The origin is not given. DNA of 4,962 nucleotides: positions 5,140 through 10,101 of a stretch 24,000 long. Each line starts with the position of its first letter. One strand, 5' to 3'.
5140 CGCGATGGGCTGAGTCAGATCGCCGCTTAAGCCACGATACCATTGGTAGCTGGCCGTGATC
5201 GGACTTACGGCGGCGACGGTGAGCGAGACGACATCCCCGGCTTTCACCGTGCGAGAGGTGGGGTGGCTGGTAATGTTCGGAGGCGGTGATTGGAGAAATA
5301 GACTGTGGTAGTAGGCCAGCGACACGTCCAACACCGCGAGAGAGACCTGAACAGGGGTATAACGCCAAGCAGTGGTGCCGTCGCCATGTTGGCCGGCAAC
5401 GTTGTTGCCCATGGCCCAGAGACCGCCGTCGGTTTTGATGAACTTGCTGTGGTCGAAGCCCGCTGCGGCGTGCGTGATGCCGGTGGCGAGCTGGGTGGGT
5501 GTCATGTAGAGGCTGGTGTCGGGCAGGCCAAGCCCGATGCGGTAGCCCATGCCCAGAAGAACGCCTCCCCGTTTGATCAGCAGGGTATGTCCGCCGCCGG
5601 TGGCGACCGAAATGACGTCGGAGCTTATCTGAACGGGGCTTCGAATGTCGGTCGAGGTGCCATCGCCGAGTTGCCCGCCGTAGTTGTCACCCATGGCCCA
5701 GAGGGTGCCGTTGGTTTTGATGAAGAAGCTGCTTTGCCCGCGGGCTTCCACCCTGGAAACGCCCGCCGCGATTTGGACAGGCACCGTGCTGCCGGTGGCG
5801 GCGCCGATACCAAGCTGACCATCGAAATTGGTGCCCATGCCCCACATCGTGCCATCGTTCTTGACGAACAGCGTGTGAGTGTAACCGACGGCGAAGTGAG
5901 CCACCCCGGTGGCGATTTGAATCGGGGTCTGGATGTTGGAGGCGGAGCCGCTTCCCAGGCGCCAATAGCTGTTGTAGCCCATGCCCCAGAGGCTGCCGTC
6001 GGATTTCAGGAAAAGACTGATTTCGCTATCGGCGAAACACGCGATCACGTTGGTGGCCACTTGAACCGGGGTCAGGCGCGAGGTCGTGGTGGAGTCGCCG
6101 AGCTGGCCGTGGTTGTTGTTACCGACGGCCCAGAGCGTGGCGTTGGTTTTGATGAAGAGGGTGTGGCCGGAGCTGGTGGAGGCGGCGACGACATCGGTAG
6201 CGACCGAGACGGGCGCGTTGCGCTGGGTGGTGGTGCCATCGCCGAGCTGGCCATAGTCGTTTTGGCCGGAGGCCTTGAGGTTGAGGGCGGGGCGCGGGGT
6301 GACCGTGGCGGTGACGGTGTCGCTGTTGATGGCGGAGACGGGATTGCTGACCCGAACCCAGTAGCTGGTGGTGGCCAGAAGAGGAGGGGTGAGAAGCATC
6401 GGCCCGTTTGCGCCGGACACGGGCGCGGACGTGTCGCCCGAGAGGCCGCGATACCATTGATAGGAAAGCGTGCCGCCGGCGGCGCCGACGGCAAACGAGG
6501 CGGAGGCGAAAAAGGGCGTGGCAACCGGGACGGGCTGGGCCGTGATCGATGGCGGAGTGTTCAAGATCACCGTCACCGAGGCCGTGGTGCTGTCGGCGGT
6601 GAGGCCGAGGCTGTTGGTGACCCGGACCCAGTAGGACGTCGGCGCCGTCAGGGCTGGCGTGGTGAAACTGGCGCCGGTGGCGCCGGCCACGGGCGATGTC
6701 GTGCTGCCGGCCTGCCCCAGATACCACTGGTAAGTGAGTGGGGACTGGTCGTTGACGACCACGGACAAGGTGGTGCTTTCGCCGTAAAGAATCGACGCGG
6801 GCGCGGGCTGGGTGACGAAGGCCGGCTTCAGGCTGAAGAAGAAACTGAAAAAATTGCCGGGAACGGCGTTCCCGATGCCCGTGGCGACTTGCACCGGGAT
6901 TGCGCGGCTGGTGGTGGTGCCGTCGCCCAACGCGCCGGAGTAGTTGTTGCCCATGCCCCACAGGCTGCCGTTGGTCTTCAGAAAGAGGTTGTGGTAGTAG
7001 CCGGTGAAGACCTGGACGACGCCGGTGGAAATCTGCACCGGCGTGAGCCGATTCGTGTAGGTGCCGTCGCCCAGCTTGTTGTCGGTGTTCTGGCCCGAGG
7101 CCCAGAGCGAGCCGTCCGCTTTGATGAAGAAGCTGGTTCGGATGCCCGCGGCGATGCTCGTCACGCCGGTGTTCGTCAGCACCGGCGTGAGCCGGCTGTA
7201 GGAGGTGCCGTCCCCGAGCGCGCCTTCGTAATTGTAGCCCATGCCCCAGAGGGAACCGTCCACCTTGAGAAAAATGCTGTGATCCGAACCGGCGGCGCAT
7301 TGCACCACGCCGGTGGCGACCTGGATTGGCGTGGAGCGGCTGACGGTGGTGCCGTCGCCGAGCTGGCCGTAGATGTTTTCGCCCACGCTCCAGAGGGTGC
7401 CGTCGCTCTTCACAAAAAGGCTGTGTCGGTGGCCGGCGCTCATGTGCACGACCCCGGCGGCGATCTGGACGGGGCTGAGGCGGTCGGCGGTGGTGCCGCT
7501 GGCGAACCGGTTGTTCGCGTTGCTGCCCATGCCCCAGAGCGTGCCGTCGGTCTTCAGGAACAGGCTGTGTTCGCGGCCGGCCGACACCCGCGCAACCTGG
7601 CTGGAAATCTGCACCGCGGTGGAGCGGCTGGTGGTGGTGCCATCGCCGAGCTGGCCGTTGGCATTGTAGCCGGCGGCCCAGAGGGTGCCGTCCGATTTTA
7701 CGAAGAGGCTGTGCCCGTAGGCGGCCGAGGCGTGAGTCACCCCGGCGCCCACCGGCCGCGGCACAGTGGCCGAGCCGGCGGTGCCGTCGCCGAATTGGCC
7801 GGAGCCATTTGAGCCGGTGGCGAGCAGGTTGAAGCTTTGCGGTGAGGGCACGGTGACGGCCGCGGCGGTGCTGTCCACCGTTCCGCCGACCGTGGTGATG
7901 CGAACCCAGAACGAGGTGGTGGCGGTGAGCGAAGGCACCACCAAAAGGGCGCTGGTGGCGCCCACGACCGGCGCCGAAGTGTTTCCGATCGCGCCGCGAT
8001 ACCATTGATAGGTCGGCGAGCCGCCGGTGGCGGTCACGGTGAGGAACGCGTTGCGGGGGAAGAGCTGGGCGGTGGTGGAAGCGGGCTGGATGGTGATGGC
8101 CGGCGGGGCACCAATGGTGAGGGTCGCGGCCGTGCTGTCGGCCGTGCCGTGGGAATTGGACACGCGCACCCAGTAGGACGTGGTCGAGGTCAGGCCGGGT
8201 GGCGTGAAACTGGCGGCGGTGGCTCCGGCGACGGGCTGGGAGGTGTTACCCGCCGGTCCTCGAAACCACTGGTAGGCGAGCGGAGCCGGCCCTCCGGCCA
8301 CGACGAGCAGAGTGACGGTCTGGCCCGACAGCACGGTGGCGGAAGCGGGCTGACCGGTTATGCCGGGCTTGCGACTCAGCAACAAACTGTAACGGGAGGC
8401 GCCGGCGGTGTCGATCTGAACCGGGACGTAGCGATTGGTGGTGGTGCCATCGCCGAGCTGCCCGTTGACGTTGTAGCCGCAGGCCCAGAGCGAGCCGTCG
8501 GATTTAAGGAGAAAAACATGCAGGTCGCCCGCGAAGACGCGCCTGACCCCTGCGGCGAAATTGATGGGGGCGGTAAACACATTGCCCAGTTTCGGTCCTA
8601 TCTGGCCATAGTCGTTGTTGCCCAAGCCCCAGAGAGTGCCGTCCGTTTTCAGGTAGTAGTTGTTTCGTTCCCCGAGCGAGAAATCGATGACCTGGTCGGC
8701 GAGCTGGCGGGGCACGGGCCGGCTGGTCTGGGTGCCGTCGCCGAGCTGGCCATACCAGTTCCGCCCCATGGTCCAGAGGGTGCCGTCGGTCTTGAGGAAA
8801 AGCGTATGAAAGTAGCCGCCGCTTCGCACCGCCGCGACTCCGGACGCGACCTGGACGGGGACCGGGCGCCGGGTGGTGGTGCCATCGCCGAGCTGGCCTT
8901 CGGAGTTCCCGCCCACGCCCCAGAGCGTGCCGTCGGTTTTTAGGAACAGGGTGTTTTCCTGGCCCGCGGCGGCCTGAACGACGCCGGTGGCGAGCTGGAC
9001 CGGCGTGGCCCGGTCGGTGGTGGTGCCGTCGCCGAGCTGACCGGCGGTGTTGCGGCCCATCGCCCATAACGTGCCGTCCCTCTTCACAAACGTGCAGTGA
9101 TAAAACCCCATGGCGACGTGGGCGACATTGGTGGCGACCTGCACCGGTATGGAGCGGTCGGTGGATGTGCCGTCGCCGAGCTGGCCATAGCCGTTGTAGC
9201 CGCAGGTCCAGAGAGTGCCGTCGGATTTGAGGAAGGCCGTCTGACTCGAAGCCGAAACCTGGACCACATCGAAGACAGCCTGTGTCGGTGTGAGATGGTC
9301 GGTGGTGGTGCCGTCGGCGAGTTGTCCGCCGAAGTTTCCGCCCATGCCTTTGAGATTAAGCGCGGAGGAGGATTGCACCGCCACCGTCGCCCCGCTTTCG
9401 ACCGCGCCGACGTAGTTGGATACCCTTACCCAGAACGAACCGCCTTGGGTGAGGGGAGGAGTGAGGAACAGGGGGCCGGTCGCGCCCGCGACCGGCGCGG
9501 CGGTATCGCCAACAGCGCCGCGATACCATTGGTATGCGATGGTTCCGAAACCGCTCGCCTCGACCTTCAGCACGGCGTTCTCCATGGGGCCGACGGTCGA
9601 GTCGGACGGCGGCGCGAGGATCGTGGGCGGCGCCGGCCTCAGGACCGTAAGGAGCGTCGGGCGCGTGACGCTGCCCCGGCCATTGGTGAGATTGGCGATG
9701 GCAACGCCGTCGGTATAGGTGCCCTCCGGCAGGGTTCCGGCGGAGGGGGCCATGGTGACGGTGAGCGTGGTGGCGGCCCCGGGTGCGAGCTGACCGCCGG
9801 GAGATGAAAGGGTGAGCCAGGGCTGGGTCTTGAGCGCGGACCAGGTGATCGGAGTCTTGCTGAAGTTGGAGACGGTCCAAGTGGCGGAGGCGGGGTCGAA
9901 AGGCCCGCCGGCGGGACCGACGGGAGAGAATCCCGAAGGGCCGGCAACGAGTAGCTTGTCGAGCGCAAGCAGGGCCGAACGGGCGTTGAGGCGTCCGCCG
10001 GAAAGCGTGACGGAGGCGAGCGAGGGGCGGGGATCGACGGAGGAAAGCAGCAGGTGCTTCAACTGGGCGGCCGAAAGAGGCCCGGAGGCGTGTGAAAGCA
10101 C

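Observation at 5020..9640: S8 subtilase carrying three tandem (Ig - 7-bladed RCC1 propeller - Ig) supermodules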

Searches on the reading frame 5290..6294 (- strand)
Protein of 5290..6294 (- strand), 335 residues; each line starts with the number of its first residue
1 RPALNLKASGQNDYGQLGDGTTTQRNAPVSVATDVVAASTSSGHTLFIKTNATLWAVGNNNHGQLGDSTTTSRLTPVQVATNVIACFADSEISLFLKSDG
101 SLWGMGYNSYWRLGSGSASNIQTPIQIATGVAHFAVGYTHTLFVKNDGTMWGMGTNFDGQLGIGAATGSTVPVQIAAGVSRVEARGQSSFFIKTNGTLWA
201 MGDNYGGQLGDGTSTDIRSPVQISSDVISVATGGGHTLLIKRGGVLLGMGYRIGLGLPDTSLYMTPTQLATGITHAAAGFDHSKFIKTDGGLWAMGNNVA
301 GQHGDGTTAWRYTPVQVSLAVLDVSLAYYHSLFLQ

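Call 17: search_protein_families(library=pfam, proteins=[window:5290-6294:-], max_evalue=0.1)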
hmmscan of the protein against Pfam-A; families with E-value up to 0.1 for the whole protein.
window:5290-6294:- (335 aa): 4 families
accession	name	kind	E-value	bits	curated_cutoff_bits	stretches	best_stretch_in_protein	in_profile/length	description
PF25390.1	WD40_RLD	-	1.5e-56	192.8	150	1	8-333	4-363/363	RCC1-like domain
PF00415.24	RCC1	-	1.3e-47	160.6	21.7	6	195-240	1-50/50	Regulator of chromosome condensation (RCC1) repeat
PF13540.12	RCC1_2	-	3.6e-30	103.4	22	5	131-160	1-30/30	Regulator of chromosome condensation (RCC1) repeat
PF25384.1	Alsin_RLD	-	0.035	13.8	100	0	128-178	274-322/405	Alsin RCC1-like domain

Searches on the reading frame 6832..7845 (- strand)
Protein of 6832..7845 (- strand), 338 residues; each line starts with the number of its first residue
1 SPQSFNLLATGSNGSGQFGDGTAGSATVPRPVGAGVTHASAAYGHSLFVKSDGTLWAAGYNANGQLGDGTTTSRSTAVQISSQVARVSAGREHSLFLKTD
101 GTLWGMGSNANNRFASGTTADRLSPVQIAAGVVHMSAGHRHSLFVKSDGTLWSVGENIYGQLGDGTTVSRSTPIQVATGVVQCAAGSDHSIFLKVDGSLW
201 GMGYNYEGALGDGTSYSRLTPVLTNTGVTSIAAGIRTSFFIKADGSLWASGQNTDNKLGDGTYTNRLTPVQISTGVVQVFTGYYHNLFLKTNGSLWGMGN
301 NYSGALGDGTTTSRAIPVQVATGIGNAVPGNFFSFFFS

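Call 17: search_protein_families(library=pfam, proteins=[window:6832-7845:-], max_evalue=0.1)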
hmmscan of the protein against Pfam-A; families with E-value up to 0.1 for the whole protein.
window:6832-7845:- (338 aa): 5 families
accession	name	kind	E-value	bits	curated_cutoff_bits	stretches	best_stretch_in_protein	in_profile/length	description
PF25390.1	WD40_RLD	-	3.3e-94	316.6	150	2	7-272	52-345/363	RCC1-like domain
PF00415.24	RCC1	-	8.9e-54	180.3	21.7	7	148-193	1-50/50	Regulator of chromosome condensation (RCC1) repeat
PF13540.12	RCC1_2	-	1.2e-45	152.7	22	6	276-304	1-29/30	Regulator of chromosome condensation (RCC1) repeat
PF25384.1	Alsin_RLD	-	2.4e-06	27.5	100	0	150-216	243-313/405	Alsin RCC1-like domain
PF07494.17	Reg_prop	-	0.00038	20.8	20.4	0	46-61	9-24/24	Two component regulator propeller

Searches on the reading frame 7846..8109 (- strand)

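Call 17: search_protein_families(library=pfam, proteins=[window:7846-8109:-], max_evalue=0.1)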
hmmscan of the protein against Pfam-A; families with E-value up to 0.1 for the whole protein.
window:7846-8109:- (88 aa): 3 families
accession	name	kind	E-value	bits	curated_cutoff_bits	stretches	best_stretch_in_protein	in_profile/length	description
PF19081.6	Ig_7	-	7.1e-08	33.1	27.3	1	3-87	2-80/84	Ig-like domain CHU_C associated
PF13927.12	Ig_3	-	0.0013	19.6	30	1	2-63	1-66/78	Immunoglobulin domain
PF13573.12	SprB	-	0.017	15.2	28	1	23-39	17-35/37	SprB repeat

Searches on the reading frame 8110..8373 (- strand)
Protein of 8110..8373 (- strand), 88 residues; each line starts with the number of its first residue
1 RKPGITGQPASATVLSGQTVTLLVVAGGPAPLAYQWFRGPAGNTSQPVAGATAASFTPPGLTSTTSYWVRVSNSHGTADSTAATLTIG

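Call 17: search_protein_families(library=pfam, proteins=[window:8110-8373:-], max_evalue=0.1)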
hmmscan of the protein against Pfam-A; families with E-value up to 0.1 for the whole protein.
window:8110-8373:- (88 aa): 4 families
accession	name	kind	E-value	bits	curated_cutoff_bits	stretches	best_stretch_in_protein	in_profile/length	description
PF19081.6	Ig_7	-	4e-09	37.1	27.3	1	10-87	8-82/84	Ig-like domain CHU_C associated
PF13927.12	Ig_3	-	9.7e-08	32.8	30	1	2-73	1-78/78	Immunoglobulin domain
PF07679.22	I-set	-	0.021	15.3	23.7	0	4-42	2-38/90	Immunoglobulin I-set domain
PF07686.23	V-set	-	0.031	14.9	26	1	8-53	2-51/109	Immunoglobulin V-set domain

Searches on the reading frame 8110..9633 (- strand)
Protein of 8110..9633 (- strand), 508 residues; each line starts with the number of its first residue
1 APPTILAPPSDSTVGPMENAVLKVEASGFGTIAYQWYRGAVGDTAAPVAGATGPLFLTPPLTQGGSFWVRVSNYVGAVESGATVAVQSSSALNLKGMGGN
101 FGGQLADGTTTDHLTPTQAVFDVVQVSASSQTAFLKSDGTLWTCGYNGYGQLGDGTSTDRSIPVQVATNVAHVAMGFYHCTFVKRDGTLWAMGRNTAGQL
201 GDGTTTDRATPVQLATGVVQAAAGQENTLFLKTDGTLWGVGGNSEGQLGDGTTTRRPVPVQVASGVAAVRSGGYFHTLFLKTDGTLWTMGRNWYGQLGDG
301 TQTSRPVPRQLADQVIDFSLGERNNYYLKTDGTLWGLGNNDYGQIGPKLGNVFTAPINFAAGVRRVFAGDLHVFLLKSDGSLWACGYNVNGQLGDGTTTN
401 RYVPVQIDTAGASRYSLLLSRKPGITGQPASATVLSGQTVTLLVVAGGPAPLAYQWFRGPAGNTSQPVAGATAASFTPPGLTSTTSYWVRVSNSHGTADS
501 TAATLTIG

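Call 31: find_homologous_proteins(query=window:8110-9633:-, max_evalue=1e-10)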
Query window:8110-9633:- (508 aa): 7920 proteins with E <= 1e-10 among 8000 candidates; the best 120 are listed.
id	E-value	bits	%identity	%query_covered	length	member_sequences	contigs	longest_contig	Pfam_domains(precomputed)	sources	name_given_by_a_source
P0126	1.8e-201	689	38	64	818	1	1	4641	PF00415.25,PF18962.8,PF13540.13,PF25384.2,PF25390.2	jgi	-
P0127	1.7e-190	653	39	74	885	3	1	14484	PF00415.25,PF13540.13,PF25384.2,PF25390.2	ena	-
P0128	1.1e-189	650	43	61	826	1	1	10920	PF00415.25,PF13540.13,PF14517.13,PF25384.2,PF25390.2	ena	-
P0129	4.9e-188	645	42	67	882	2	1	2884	PF00415.25,PF13540.13,PF25384.2,PF25390.2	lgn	-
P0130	1.4e-181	623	46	83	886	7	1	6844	PF07679.23,PF13895.13,PF00415.25,PF13927.13,PF00047.32,PF13540.13,PF25384.2,PF25390.2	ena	-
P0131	3.7e-181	622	38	67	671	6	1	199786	PF00415.25,PF13540.13,PF25384.2,PF25390.2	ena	-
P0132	5.0e-180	618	41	62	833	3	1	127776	PF00415.25,PF13540.13,PF25384.2,PF25390.2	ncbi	-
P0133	9.4e-175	601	44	64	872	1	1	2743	PF07494.18,PF00415.25,PF13540.13,PF25384.2,PF25390.2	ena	-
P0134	7.2e-174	598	44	65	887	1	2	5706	PF00415.25,PF13540.13,PF25384.2,PF25390.2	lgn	-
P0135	1.1e-171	591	46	64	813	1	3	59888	PF07494.18,PF00415.25,PF18962.8,PF13540.13,PF25384.2,PF25390.2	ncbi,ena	-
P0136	4.8e-169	582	42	99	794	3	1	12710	PF07679.23,PF13895.13,PF07686.24,PF00415.25,PF13927.13,PF00047.32,PF13540.13,PF25384.2,PF25390.2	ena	-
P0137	3.1e-168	579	44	62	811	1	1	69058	PF00415.25,PF13540.13,PF25384.2,PF25390.2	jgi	jgi:alpha-tubulin suppressor-like RCC1 family protein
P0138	4.3e-163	562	42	80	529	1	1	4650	PF07679.23,PF13895.13,PF07686.24,PF00415.25,PF13927.13,PF00047.32,PF13540.13,PF25384.2,PF25390.2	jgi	jgi:alpha-tubulin suppressor-like RCC1 family protein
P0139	1.2e-162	561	48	61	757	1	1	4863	PF00415.25,PF21461.4,PF13540.13,PF22359.3,PF02368.25,PF25384.2,PF26918.1,PF25390.2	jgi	jgi:alpha-tubulin suppressor-like RCC1 family protein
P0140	2.1e-161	557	48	68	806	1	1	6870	PF00415.25,PF13287.13,PF13540.13,PF22359.3,PF02368.25,PF25384.2,PF25390.2,PF07679.23,PF26182.1,PF13927.13,PF21461.4,PF13290.14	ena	-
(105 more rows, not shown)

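Call 47: predict_structure(alignment_id=A1)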
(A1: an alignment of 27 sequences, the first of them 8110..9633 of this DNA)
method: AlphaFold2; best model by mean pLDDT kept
length: 508 residues; sequences in the alignment: 27
mean_pLDDT: 92.6   pTM: 0.85
mean pLDDT of the five models: 92.6, 92.5, 92.5, 92.1, 90.9
residues with pLDDT >= 90: 404; 70-90: 95; 50-70: 6; < 50: 3
segments of 3 or more residues with pLDDT < 50: 410-412
pLDDT, mean of each block of 10 residues (from residue 1): 97 92 96 97 96 95 94 97 91 88 93 86 90 94 97 97 97 95 97 97 96 97 96 97 97 96 97 90 97 94 97 96 93 93 82 90 89 87 90 88 75 69 86 94 88 95 94 95 96 84 95
secondary structure, 60 per line:
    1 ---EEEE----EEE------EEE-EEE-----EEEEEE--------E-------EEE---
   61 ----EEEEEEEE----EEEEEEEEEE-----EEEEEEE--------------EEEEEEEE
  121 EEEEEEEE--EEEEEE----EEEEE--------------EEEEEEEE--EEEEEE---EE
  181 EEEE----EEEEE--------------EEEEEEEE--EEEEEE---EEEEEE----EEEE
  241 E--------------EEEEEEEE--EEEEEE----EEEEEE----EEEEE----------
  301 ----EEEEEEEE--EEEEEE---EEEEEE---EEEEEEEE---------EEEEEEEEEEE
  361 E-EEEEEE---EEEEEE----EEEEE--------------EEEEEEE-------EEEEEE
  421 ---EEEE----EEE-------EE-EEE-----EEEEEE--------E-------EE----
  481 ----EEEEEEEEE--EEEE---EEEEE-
elements in order: E4-7 E12-14 E21-23 E25-27 E33-38 E55-57 E65-72 E77-86 E92-98 E113-128 E131-136 E141-145 E160-167 E170-175 E179-184 E189-193 E208-215 E218-223 E227-232 E237-241 E256-263 E266-271 E276-281 E286-290 E305-312 E315-320 E324-329 E333-340 E350-361 E363-368 E372-377 E382-386 E401-407 E415-420 E424-427 E432-434 E445-447 E453-458 E485-493 E496-499 E503-507

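Call 49: fold_search(model_id=the predicted structure, library=pdb)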
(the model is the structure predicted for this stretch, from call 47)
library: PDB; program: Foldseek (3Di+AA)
matches with E <= 10: 1958; with E <= 0.001: 468
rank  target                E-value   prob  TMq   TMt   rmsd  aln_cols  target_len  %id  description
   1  6xzl                  8.4e-32  1.00  0.58  0.79   9.3       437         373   25  Arabidopsis UV-B photoreceptor UVR8 mutant D96N D107N (released 2021-01-13)
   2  8gqe_B                3.6e-31  1.00  0.58  0.76   9.3       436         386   25  Crystal structure of the W285A mutant of UVR8 in complex with RUP2 (released 2022-09-14)
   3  4dnv_B                5.4e-31  1.00  0.58  0.80   9.0       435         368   25  Crystal structure of the W285F mutant of UVB-resistance protein UVR8 (released 2012-03-07)
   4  4d9s_B                7.5e-31  1.00  0.60  0.79   3.1       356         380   29  Crystal structure of Arabidopsis thaliana UVR8 (UV Resistance locus 8) (released 2012-04-04)
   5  6dd7_A                8.4e-31  1.00  0.60  0.82   3.0       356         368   29  Crystal structure of plant UVB photoreceptor UVR8 from in situ serial Laue diffraction (released 2018-07-18)
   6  4dnu                  2.3e-30  1.00  0.59  0.80   3.3       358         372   29  Crystal structure of the W285A mutant of UVB-resistance protein UVR8 (released 2012-03-07)
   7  4nc4_A                2.4e-30  1.00  0.58  0.79   8.5       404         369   27  Crystal structure of photoreceptor AtUVR8 mutant W285F and light-induced structural changes at 120K (released 2016-10-26)
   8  4dnw_B                3.2e-30  1.00  0.58  0.79   9.4       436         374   25  Crystal structure of UVB-resistance protein UVR8 (released 2012-03-07)
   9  4dnw_A                4.0e-30  1.00  0.59  0.81   3.1       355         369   30  Crystal structure of UVB-resistance protein UVR8 (released 2012-03-07)
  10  4d9s_A                6.1e-30  1.00  0.59  0.77   9.0       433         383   25  Crystal structure of Arabidopsis thaliana UVR8 (UV Resistance locus 8) (released 2012-04-04)
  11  6xzn_A                1.4e-29  1.00  0.59  0.81   3.2       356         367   29  Arabidopsis UV-B photoreceptor UVR8 mutant G101S W285A (released 2021-01-13)
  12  4dnv_A                1.4e-29  1.00  0.59  0.81   3.1       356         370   29  Crystal structure of the W285F mutant of UVB-resistance protein UVR8 (released 2012-03-07)
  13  6xzm_A                1.4e-29  1.00  0.59  0.81   3.2       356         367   29  Arabidopsis UV-B photoreceptor UVR8 mutant D96N D107N W285A (released 2021-01-13)
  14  6xzn_B                2.1e-28  1.00  0.58  0.81   3.2       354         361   28  Arabidopsis UV-B photoreceptor UVR8 mutant G101S W285A (released 2021-01-13)
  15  1i2m_D                2.2e-28  1.00  0.59  0.76   3.1       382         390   24  RAN-RCC1-SO4 COMPLEX (released 2001-05-02)
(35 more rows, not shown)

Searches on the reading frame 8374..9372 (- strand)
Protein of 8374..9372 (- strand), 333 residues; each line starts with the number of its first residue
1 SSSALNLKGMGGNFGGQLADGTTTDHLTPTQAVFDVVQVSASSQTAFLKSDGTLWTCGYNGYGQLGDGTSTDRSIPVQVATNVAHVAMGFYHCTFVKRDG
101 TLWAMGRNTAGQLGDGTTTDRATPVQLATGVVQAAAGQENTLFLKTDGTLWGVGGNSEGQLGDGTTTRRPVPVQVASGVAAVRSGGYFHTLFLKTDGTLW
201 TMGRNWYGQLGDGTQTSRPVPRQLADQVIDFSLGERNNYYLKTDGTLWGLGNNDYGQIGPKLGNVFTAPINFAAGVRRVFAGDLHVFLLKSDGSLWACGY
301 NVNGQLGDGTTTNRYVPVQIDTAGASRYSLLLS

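Call 17: search_protein_families(library=pfam, proteins=[window:8374-9372:-], max_evalue=0.1)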
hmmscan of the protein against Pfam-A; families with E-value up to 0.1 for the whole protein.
window:8374-9372:- (333 aa): 7 families
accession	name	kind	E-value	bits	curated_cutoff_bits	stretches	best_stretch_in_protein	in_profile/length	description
PF25390.1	WD40_RLD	-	6e-65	220.4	150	1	10-321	5-346/363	RCC1-like domain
PF00415.24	RCC1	-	2.9e-53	178.7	21.7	6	51-96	1-50/50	Regulator of chromosome condensation (RCC1) repeat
PF13540.12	RCC1_2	-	2.8e-43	145.1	22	6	83-112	1-30/30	Regulator of chromosome condensation (RCC1) repeat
PF25384.1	Alsin_RLD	-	2.9e-06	27.3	100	1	79-181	225-325/405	Alsin RCC1-like domain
PF23956.1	DUF7285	-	0.0063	17.6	27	0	127-179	50-101/112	Family of unknown function (DUF7285)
PF07494.17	Reg_prop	-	0.014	16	20.4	0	91-104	7-20/24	Two component regulator propeller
PF24613.1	EGF_Hmr-1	-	0.079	13.2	27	0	43-57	31-45/45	Cadherin-related hmr-1, EGF domain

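Call 42: search_solved_structures(query=window:8374-9372:-, max_evalue=0.00001)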
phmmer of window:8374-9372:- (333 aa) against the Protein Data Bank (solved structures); distinct sequences matched with E-value up to 0.00001: 34.
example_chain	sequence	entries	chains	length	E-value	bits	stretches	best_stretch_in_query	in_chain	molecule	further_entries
4jhp_C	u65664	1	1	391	9.5e-38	133.8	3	53-215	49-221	X-linked retinitis pigmentosa GTPase regulator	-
8gqe_B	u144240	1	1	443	1.6e-37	133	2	14-224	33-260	Ultraviolet-B receptor UVR8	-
4d9s_A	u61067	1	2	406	1.7e-37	133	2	40-224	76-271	UVB-resistance protein UVR8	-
4jhn_A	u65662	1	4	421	1.8e-37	132.9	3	45-215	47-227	X-linked retinitis pigmentosa GTPase regulator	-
7vgg_B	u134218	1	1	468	2.6e-37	132.4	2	40-224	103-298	Ultraviolet-B receptor UVR8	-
4dnw_A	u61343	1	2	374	4.9e-37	131.5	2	40-224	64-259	AT5g63860/MGI19_6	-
4dnu_A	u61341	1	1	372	7.3e-37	130.9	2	40-224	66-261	AT5g63860/MGI19_6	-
4dnv_A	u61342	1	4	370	1.1e-36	130.3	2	40-224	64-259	AT5g63860/MGI19_6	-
4nc4_A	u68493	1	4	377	1.5e-36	129.9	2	40-224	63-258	Ultraviolet-B receptor UVR8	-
4naa_A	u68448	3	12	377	2.3e-36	129.2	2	15-224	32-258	Ultraviolet-B receptor UVR8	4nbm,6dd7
6xzm_A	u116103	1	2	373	2.4e-36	129.2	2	40-224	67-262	Ultraviolet-B receptor UVR8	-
6xzn_A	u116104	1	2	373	3.5e-36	128.7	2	40-224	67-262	Ultraviolet-B receptor UVR8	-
6xzl_A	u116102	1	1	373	5.7e-36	128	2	40-224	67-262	Ultraviolet-B receptor UVR8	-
3kci_A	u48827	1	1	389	5e-27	98.6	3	135-260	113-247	Probable E3 ubiquitin-protein ligase HERC2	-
4o2w_A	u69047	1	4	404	1.2e-26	97.4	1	43-175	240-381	E3 ubiquitin-protein ligase HERC1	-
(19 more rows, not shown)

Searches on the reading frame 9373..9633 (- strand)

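Call 17: search_protein_families(library=pfam, proteins=[window:9373-9633:-], max_evalue=0.1)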
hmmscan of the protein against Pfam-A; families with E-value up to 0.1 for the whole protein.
window:9373-9633:- (87 aa): 3 families
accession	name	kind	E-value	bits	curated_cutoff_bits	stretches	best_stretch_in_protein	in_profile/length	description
PF19081.6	Ig_7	-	3.4e-06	27.7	27.3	1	10-79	8-72/84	Ig-like domain CHU_C associated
PF13927.12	Ig_3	-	0.00012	23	30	1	2-73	1-78/78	Immunoglobulin domain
PF07679.22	I-set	-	0.017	15.6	23.7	0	3-39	1-37/90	Immunoglobulin I-set domain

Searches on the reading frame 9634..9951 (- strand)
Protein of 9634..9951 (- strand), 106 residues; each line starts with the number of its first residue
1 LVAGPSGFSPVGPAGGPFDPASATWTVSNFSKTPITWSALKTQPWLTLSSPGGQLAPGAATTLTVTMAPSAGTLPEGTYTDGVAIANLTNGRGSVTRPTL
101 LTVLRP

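Call 17: search_protein_families(library=pfam, proteins=[window:9634-9951:-], max_evalue=0.1)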
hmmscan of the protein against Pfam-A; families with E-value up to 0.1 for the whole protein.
window:9634-9951:- (106 aa): 4 families
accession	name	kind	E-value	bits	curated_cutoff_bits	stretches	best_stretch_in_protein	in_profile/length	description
PF19190.6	BACON_2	-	3.8e-05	24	25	1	21-80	19-76/94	Viral BACON domain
PF24507.1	Ig_CFAP65_4th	-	0.02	15.7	27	1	25-70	2-49/76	CFAP65, fourth Ig-like domain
PF13004.13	BACON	-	0.071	13.5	25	1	36-71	2-34/61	Putative binding domain, N-terminal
PF23226.1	Exo_endo_phos_PGAP2IP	-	0.072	12.8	27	1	19-66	72-114/239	PGAP2IP, C-terminal nuclease-like domain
